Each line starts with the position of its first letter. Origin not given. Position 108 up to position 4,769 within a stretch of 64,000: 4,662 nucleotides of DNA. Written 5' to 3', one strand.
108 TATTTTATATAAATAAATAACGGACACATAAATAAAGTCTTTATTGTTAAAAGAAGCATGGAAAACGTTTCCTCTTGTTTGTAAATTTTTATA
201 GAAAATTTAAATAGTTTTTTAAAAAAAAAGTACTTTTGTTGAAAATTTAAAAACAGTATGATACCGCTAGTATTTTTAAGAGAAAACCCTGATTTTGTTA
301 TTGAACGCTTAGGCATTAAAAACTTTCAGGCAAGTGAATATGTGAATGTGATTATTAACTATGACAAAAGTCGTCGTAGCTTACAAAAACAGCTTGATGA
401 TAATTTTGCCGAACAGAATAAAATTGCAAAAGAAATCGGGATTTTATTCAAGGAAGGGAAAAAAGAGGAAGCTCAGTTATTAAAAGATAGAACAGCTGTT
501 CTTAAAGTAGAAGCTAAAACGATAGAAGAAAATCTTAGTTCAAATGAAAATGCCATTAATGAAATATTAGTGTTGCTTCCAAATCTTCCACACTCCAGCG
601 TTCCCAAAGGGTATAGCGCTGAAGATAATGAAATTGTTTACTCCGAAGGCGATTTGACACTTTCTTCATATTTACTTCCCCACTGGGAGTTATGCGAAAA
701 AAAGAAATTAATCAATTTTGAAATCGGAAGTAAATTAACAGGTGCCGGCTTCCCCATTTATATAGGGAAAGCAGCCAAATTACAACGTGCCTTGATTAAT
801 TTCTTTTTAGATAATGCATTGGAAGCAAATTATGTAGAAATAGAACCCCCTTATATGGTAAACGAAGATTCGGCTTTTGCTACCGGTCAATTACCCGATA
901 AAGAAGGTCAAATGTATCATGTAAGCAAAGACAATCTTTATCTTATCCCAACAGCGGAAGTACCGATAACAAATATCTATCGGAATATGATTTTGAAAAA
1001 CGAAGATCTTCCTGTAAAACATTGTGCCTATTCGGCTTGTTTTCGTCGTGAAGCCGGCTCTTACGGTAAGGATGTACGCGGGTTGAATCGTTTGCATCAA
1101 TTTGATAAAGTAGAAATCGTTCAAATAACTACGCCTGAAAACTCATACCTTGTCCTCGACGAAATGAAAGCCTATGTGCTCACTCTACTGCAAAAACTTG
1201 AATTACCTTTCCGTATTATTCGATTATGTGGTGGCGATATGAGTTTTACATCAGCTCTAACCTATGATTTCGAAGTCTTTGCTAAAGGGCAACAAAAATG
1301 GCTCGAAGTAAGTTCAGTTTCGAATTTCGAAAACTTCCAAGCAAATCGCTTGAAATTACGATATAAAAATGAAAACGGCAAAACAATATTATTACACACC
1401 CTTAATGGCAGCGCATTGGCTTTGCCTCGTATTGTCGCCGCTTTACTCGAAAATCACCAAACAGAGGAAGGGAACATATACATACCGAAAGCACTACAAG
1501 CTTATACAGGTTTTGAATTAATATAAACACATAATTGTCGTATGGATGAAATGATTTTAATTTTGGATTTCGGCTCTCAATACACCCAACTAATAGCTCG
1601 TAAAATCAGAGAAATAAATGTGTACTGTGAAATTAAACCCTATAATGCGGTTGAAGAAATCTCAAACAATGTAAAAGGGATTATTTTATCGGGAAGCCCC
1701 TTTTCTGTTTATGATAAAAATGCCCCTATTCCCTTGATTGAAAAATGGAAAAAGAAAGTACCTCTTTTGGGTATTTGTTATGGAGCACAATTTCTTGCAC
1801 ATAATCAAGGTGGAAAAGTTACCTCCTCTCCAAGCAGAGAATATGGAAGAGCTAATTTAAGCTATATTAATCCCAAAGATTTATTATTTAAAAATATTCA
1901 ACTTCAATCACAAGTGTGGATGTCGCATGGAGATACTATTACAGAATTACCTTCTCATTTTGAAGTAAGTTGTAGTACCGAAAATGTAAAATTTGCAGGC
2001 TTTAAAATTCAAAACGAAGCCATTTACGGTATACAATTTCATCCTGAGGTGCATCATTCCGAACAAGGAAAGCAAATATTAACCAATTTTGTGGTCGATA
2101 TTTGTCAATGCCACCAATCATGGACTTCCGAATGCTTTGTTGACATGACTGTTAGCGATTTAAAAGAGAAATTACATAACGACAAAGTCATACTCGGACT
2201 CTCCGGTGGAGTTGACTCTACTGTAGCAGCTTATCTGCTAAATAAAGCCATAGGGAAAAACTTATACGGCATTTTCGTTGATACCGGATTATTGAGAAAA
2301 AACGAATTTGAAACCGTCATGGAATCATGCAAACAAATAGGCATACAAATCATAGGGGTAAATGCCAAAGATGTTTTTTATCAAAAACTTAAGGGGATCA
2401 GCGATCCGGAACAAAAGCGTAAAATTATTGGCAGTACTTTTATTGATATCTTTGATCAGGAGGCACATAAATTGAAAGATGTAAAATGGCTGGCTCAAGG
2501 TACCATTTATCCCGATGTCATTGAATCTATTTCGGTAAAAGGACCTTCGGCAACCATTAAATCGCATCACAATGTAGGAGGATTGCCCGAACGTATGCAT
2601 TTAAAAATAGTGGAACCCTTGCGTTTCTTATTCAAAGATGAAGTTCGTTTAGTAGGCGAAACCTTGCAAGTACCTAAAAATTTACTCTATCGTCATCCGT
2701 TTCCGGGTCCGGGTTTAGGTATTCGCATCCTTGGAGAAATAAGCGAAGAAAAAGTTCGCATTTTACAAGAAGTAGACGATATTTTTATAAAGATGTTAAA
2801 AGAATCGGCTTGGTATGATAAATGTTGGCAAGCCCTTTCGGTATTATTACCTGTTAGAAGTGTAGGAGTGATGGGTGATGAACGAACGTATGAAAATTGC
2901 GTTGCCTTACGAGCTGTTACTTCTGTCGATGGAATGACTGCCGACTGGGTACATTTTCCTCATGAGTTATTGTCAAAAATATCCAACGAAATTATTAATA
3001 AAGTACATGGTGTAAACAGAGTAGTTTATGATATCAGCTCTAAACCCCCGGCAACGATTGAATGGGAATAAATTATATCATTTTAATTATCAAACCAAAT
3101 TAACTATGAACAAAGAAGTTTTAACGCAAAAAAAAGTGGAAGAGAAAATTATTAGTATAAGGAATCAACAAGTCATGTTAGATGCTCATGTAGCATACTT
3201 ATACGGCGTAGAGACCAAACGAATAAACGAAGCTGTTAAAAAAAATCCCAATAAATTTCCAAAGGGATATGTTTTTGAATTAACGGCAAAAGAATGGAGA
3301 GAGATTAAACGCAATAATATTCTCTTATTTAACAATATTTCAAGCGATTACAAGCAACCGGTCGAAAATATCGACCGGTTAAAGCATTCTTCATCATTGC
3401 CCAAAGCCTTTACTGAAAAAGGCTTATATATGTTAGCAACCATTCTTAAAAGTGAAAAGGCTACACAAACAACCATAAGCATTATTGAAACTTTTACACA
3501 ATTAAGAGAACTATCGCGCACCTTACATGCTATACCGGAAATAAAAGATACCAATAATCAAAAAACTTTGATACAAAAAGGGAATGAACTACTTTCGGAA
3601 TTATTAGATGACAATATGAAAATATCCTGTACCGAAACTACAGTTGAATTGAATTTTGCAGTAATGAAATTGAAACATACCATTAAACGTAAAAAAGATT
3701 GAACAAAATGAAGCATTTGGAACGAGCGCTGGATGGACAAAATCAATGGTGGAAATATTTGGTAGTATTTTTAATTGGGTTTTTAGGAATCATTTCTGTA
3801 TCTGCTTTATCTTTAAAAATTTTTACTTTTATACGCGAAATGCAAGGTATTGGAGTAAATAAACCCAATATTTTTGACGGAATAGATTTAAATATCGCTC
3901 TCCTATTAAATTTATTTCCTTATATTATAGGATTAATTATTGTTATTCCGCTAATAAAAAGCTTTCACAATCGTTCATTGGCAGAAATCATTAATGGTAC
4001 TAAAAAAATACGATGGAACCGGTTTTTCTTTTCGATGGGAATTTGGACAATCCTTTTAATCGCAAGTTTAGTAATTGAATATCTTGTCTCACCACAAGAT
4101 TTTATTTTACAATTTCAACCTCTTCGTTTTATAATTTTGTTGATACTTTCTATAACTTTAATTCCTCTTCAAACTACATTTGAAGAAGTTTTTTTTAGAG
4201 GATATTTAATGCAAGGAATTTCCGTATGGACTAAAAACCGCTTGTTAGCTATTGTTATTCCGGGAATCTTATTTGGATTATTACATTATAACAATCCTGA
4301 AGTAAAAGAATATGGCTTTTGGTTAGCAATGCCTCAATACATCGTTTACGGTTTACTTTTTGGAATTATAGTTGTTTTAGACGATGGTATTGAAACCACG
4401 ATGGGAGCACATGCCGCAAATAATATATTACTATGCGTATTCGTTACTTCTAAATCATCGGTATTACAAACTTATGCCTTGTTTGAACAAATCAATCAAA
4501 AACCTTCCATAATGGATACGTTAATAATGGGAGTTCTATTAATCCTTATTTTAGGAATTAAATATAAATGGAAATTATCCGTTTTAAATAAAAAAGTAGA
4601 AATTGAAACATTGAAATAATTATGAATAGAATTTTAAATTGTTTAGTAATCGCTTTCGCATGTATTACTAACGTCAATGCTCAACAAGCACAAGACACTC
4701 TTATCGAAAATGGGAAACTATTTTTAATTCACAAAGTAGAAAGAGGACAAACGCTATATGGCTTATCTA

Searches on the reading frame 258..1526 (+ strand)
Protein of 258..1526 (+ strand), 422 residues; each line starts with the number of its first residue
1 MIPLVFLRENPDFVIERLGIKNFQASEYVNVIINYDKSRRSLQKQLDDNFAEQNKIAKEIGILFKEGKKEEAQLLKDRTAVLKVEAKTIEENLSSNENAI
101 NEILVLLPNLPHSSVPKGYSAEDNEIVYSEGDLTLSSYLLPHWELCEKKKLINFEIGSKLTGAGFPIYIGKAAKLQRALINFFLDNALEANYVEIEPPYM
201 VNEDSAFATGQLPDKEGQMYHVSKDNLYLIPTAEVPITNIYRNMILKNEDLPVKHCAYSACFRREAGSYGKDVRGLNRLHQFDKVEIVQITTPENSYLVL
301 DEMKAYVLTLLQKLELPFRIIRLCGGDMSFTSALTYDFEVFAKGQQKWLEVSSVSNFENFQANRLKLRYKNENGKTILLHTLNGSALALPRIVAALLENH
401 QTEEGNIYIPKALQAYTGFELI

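Call 32: search_protein_families(library=pfam, proteins=[window:258-1526:+], max_evalue=0.001)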
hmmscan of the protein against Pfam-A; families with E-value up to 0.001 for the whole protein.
window:258-1526:+ (422 aa): 2 families
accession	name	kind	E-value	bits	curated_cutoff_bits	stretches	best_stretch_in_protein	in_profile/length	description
PF00587.30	tRNA-synt_2b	-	9.2e-36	124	29.3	1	224-400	8-179/179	tRNA synthetase class II core domain (G, H, P, S and T)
PF02403.27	Seryl_tRNA_N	-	4.6e-18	65.9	28.2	1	1-111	1-108/108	Seryl-tRNA synthetase N-terminal domain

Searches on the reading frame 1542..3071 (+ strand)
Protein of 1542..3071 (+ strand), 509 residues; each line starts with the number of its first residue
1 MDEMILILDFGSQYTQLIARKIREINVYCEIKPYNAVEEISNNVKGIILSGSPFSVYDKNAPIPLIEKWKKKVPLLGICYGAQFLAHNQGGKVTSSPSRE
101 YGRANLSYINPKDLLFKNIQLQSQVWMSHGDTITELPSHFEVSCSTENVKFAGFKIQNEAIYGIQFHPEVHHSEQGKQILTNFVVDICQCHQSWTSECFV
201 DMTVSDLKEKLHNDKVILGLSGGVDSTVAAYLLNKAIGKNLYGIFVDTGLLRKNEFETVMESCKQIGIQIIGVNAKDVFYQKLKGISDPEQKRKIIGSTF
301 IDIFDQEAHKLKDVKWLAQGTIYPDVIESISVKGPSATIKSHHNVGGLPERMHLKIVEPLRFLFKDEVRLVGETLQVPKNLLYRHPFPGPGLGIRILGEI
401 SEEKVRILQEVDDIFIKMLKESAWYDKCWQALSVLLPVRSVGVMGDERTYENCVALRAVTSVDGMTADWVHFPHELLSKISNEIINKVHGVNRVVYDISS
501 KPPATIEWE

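Call 32: search_protein_families(library=pfam, proteins=[window:1542-3071:+], max_evalue=0.001)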
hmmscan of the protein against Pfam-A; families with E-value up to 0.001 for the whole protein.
window:1542-3071:+ (509 aa): 8 families
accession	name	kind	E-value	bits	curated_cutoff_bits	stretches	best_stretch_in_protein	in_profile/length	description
PF00958.27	GMP_synt_C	-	5.9e-43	145.3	27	1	418-508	2-92/92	GMP synthase C terminal domain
PF00117.34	GATase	-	5e-42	144.2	22.8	1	6-186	1-189/190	Glutamine amidotransferase class-I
PF02540.23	NAD_synthase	-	6.2e-12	45.6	21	1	209-280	14-86/242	NAD synthase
PF07722.19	Peptidase_C26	-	9.1e-09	35.8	20.5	1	67-169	99-219/219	Peptidase C26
PF03054.22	tRNA_Me_trans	-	3.3e-06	27.3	20.6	1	215-282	2-79/202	tRNA methyl transferase HUP domain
PF00764.25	Arginosuc_synth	-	0.00015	22.3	27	1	215-281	1-67/162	Arginosuccinate synthase N-terminal HUP domain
PF01507.26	PAPS_reduct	-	0.00019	21.9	22.5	1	217-291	3-76/175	Phosphoadenosine phosphosulfate reductase domain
PF06508.19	QueC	-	0.00026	21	22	0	215-275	1-60/210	Queuosine biosynthesis protein QueC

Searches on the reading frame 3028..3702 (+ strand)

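Call 32: search_protein_families(library=pfam, proteins=[window:3028-3702:+], max_evalue=0.001)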
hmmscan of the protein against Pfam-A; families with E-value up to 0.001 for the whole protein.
window:3028-3702:+ (224 aa): 1 family
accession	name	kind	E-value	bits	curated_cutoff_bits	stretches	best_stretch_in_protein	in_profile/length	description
PF10543.14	ORF6N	-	1.7e-28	99.2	27.8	1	39-139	1-86/86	ORF6N domain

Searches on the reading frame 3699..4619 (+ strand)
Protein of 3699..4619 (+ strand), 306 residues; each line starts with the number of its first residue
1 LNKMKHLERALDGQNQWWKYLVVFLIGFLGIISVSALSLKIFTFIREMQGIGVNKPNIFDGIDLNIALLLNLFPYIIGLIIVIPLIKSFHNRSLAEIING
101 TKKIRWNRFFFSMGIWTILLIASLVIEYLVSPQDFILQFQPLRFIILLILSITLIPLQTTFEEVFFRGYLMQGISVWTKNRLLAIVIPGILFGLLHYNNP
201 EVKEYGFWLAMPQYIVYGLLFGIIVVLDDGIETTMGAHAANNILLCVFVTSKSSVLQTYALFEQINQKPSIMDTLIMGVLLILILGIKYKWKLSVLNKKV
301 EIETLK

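Call 32: search_protein_families(library=pfam, proteins=[window:3699-4619:+], max_evalue=0.001)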
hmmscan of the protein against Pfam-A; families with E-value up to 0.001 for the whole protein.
window:3699-4619:+ (306 aa): 1 family
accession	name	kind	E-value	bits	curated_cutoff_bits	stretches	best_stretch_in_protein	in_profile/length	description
PF02517.21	Rce1-like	-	6.4e-18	65.3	22.4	1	148-244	5-93/93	Type II CAAX prenyl endopeptidase Rce1-like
